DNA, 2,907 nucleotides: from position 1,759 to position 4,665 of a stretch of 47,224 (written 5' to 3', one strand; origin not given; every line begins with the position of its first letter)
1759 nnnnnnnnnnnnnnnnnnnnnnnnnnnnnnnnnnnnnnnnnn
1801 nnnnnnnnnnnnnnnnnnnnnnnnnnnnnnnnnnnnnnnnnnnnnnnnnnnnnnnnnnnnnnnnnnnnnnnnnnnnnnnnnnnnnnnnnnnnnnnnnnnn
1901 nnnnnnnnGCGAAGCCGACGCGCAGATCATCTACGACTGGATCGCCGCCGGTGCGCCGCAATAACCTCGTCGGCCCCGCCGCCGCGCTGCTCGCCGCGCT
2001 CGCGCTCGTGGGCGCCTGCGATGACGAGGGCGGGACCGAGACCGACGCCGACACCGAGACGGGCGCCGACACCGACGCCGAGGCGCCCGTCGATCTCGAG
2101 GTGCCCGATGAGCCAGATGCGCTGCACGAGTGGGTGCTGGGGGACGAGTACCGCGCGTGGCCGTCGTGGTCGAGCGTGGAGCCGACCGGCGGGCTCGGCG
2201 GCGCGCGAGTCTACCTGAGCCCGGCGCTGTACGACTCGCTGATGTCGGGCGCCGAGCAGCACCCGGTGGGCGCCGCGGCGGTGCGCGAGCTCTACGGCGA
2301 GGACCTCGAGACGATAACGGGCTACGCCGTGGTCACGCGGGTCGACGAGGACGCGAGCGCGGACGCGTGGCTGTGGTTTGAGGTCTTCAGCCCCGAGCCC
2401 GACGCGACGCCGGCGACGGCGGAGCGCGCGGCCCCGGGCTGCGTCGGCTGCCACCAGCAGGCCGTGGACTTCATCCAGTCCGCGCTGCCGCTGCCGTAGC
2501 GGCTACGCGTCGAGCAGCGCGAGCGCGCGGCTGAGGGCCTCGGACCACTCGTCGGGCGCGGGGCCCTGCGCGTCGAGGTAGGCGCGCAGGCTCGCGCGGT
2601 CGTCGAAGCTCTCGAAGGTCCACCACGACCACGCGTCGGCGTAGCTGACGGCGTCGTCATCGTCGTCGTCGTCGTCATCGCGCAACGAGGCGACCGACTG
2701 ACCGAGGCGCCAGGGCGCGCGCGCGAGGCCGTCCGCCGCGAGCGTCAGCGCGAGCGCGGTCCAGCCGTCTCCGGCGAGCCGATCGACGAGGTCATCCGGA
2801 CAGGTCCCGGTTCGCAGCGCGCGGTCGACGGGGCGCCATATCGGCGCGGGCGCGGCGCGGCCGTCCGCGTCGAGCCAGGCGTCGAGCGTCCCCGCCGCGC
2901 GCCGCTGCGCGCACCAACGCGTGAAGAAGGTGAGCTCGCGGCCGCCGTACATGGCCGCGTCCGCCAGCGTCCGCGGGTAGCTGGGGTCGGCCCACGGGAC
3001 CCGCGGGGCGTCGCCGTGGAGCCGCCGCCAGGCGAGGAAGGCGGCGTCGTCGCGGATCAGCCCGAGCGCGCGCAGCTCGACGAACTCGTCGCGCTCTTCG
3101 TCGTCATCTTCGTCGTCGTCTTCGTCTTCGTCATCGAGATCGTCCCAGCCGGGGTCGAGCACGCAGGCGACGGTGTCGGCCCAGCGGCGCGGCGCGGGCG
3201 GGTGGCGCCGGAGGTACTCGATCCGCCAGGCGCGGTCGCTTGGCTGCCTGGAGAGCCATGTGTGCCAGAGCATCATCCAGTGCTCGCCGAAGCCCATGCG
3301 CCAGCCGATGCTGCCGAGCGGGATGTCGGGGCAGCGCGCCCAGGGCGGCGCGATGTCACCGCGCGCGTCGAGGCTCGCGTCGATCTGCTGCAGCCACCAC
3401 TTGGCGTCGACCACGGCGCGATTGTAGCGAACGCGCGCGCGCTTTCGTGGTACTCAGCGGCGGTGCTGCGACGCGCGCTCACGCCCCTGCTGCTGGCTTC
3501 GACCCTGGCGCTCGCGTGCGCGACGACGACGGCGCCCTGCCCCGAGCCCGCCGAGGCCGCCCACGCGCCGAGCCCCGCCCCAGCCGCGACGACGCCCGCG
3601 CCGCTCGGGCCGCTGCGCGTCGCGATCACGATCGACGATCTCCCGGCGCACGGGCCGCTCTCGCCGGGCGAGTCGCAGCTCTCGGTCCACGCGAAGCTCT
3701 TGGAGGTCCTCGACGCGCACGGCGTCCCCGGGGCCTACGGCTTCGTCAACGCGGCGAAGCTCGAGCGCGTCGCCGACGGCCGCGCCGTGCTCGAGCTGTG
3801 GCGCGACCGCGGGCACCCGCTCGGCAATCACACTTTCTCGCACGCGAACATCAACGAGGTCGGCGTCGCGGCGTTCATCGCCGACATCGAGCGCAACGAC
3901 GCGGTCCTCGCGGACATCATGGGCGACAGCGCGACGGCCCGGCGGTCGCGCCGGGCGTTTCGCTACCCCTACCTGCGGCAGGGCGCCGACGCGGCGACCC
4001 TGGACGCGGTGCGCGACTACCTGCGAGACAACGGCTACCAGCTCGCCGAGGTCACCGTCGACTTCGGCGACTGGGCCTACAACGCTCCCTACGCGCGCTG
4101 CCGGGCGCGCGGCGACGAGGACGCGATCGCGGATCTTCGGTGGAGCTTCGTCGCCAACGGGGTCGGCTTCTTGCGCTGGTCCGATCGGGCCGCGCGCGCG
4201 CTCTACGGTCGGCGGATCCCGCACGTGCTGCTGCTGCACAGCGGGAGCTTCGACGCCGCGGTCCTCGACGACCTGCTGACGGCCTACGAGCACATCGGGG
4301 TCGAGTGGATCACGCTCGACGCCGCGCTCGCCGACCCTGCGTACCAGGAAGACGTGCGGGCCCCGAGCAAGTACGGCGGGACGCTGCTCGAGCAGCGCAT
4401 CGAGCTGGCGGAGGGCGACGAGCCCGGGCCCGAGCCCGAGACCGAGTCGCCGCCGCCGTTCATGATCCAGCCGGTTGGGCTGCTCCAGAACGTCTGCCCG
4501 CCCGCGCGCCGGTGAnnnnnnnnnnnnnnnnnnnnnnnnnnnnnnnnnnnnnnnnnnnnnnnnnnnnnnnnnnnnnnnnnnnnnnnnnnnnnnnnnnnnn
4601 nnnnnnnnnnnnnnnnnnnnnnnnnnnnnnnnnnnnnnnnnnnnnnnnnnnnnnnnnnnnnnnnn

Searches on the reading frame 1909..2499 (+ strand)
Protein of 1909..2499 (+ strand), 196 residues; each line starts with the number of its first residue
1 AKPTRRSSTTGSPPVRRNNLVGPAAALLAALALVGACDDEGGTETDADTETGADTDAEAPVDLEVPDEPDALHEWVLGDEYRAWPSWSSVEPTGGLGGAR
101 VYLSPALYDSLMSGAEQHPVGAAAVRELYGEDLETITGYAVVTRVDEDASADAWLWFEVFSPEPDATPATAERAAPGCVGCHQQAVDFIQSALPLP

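Call 8: search_protein_families(library=pfam, proteins=[window:1909-2499:+], max_evalue=0.001)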
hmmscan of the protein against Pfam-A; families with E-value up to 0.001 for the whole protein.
window:1909-2499:+ (196 aa): 1 family
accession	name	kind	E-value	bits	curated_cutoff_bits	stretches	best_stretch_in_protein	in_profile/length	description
PF16694.10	Cytochrome_P460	-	0.00053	20.8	27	0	80-185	3-117/125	Cytochrome P460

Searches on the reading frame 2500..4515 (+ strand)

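Call 8: search_protein_families(library=pfam, proteins=[window:2500-4515:+], max_evalue=0.001)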
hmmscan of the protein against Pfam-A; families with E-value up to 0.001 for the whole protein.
window:2500-4515:+ (671 aa): 1 family
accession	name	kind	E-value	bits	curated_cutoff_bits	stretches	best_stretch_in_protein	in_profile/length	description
PF01522.26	Polysacc_deac_1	-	3e-14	53.5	23.1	1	373-513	8-121/124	Polysaccharide deacetylase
